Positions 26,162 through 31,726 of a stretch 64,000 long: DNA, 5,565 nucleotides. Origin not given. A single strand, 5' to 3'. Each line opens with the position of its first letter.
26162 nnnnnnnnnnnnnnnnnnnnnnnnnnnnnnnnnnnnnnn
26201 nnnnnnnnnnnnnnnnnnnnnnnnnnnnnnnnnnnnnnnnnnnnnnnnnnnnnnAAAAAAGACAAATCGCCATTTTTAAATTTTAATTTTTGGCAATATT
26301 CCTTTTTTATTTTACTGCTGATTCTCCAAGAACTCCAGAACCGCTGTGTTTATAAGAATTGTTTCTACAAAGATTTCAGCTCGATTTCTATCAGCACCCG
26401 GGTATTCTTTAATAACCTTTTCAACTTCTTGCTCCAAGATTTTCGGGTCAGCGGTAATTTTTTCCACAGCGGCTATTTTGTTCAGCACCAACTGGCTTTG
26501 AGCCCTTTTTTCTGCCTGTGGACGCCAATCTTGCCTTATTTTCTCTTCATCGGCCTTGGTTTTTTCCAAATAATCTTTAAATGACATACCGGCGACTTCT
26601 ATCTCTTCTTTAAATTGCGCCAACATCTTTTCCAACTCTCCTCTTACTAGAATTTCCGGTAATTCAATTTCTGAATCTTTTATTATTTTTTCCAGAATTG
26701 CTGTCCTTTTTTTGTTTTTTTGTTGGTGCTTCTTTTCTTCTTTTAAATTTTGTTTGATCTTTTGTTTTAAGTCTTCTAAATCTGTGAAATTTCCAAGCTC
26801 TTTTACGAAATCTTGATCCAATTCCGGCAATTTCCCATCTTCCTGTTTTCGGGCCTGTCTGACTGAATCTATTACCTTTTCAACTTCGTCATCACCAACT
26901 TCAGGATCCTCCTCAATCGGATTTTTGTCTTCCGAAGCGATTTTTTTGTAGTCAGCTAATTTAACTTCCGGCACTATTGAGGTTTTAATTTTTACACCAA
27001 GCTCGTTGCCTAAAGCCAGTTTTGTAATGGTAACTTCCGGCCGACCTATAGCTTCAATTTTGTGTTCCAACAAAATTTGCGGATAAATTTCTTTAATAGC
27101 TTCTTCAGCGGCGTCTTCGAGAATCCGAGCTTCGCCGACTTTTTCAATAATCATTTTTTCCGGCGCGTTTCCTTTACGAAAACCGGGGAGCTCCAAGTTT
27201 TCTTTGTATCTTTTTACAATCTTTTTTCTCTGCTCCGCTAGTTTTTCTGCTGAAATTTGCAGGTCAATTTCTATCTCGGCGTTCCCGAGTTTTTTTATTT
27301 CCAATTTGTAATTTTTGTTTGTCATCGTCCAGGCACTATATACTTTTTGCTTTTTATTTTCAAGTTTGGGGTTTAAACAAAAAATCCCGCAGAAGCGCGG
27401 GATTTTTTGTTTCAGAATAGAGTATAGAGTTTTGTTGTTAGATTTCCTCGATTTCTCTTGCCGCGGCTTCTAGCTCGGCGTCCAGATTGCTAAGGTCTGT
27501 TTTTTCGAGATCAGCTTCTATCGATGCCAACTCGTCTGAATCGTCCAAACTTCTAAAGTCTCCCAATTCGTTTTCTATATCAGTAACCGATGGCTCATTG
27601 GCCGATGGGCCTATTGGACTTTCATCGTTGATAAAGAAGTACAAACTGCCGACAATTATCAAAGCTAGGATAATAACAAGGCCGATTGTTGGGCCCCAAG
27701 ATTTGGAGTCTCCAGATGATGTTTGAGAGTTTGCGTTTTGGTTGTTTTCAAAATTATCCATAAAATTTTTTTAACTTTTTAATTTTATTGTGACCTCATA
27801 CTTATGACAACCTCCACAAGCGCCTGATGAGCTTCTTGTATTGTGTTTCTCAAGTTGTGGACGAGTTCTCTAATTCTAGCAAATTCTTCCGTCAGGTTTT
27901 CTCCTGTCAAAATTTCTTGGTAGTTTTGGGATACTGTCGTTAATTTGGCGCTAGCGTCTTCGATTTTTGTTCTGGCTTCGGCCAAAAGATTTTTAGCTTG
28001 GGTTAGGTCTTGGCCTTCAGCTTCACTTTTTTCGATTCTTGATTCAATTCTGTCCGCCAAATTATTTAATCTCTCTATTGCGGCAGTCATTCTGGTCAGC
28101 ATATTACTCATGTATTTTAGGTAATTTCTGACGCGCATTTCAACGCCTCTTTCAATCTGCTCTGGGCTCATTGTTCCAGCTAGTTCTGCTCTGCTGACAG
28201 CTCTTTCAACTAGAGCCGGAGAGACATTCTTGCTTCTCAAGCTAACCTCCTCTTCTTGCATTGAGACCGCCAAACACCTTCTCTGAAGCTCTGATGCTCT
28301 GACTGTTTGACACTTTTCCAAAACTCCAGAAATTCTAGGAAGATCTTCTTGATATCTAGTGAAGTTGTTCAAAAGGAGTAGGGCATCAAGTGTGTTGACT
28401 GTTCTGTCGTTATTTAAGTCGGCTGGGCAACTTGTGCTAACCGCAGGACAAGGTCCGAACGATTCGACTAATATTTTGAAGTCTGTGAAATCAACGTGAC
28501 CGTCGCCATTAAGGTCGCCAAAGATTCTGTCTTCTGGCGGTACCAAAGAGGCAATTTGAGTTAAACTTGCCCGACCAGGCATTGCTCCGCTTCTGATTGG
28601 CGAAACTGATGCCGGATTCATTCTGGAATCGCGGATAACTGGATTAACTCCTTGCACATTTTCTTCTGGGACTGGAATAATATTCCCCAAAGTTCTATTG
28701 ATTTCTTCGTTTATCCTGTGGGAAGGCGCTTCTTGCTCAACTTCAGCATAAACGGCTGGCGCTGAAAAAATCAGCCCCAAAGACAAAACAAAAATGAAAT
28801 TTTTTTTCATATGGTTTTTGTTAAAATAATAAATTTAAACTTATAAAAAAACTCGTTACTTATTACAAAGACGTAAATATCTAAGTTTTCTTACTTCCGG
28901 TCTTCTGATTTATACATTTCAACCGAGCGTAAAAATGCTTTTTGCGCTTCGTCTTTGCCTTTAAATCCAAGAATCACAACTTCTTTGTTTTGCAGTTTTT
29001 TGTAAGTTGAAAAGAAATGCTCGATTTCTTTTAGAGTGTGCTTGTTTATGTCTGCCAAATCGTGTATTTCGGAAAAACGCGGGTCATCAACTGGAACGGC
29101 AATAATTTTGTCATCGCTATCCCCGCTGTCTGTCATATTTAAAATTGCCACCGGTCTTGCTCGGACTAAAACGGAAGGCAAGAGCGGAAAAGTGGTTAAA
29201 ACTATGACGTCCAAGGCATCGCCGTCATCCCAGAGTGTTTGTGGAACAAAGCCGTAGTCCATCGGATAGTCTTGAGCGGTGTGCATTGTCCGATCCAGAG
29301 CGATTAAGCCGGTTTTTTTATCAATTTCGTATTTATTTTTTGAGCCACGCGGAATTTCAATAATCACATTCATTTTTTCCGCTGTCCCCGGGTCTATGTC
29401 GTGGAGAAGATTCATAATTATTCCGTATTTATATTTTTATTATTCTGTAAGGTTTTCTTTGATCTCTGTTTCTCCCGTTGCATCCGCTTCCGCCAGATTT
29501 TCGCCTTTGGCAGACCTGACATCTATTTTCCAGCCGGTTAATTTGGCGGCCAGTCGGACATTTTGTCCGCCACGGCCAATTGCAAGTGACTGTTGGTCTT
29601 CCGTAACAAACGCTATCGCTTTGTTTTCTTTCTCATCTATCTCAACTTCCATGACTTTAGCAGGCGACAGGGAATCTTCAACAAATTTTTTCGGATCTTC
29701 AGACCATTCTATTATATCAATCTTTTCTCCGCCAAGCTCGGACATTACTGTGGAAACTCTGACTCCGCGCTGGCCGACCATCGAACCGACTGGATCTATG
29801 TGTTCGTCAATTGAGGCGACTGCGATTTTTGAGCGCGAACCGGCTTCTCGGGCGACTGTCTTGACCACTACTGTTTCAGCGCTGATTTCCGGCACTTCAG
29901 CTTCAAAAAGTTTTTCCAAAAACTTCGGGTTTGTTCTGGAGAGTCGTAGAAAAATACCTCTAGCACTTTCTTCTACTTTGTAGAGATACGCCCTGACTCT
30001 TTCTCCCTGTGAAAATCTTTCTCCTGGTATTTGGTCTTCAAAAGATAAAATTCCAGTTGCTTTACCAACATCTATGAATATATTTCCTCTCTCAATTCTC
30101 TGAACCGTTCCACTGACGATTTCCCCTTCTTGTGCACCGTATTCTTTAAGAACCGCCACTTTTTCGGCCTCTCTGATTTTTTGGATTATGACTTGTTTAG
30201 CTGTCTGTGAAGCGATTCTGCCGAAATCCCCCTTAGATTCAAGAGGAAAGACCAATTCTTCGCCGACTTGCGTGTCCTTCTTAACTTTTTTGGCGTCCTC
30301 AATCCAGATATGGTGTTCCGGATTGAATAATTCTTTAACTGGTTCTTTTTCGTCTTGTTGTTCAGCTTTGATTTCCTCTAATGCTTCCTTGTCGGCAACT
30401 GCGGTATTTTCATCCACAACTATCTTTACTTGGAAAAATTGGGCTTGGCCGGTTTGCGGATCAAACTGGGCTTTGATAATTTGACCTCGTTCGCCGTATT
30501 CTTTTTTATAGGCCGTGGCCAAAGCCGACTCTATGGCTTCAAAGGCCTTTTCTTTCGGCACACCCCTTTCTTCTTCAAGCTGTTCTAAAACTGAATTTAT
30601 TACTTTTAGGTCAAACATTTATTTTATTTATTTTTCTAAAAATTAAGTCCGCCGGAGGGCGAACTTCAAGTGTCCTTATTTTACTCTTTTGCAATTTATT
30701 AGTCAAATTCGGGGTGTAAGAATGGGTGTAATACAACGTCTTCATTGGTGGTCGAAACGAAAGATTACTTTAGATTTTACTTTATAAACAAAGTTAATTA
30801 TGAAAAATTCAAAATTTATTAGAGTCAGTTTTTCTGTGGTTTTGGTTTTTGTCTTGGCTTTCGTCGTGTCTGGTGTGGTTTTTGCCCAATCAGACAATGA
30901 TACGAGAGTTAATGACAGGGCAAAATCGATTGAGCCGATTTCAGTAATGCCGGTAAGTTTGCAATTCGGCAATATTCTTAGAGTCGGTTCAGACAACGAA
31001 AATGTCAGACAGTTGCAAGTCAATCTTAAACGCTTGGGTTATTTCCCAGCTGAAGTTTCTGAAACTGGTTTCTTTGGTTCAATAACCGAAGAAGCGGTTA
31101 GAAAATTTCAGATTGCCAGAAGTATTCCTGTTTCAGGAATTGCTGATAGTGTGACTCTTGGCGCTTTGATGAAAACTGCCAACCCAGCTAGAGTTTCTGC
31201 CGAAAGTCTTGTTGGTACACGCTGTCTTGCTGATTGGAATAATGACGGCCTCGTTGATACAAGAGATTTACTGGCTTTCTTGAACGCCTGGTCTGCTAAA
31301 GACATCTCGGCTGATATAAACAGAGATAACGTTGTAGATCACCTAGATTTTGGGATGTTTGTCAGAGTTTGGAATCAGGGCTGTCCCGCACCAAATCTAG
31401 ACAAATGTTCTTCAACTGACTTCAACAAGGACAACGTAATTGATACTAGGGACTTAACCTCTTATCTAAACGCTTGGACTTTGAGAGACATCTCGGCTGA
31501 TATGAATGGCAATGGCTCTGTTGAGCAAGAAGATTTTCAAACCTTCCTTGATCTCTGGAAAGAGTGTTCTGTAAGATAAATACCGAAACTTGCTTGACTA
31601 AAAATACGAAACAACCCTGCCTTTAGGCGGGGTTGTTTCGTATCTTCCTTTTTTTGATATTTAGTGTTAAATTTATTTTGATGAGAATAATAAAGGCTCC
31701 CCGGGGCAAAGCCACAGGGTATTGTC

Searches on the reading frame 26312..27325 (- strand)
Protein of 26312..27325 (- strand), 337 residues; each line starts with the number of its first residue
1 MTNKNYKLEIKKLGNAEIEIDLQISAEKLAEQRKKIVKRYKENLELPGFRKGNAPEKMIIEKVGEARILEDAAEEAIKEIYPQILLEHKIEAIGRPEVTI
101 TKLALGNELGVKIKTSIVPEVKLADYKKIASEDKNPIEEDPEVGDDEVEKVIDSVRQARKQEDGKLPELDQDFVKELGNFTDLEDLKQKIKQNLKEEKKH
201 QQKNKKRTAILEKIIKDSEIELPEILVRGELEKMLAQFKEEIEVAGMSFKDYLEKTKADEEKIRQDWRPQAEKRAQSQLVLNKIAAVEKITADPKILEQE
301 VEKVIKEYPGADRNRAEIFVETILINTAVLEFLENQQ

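Call 6: search_protein_families(library=pfam, proteins=[window:26312-27325:-], max_evalue=0.01)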
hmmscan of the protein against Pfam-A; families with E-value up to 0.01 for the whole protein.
window:26312-27325:- (337 aa): 2 families
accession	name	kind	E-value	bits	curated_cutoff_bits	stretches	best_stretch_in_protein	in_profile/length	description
PF05698.19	Trigger_C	-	3.4e-29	102.4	22.7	1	183-311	2-130/162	Bacterial trigger factor protein (TF) C-terminus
PF05697.18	Trigger_N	-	5e-28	98.6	22.2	1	7-154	2-143/144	Bacterial trigger factor protein (TF)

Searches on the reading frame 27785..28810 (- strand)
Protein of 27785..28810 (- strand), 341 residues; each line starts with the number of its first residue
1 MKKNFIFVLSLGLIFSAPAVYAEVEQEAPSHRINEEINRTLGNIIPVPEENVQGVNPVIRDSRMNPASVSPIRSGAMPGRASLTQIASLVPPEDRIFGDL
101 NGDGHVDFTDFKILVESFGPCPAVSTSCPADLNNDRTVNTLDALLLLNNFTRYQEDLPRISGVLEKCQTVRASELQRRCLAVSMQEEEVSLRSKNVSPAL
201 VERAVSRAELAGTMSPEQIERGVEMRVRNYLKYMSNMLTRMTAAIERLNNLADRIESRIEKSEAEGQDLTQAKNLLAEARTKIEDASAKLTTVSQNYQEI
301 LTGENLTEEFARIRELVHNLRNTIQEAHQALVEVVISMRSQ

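Call 6: search_protein_families(library=pfam, proteins=[window:27785-28810:-], max_evalue=0.01)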
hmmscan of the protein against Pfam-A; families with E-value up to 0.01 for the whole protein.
window:27785-28810:- (341 aa): 3 families
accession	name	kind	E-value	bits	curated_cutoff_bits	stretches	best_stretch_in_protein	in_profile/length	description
PF00404.24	Dockerin_1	-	2.8e-08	34.3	22.9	1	98-149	2-55/57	Dockerin type I domain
PF06419.17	COG6_N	-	0.0032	18.1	27.4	1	234-298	38-102/114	Conserved oligomeric complex COG6, N-terminal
PF02050.21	FliJ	-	0.0064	17.2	28.4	0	271-331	2-68/123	Flagellar FliJ protein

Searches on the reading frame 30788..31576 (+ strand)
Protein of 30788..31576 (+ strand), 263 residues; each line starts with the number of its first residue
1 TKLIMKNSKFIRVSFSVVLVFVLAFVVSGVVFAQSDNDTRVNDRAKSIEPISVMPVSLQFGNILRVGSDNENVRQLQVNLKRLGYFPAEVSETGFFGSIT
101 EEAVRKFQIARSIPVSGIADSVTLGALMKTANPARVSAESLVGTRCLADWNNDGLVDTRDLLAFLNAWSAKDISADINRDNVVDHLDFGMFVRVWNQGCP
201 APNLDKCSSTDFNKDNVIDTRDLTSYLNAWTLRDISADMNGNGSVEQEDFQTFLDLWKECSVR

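Call 67: search_protein_families(library=pfam, proteins=[window:30788-31576:+], max_evalue=0.00001)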
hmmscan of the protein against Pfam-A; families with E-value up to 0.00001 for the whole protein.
window:30788-31576:+ (263 aa): 3 families
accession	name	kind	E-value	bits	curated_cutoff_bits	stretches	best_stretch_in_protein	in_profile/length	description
PF01471.23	PG_binding_1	-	1e-15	58.1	23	1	70-127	2-57/57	Putative peptidoglycan binding domain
PF00404.24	Dockerin_1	-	2.1e-10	41.1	22.9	0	175-224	2-50/57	Dockerin type I domain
PF13405.12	EF-hand_6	-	9.3e-07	28.5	25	0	238-255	10-27/30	EF-hand domain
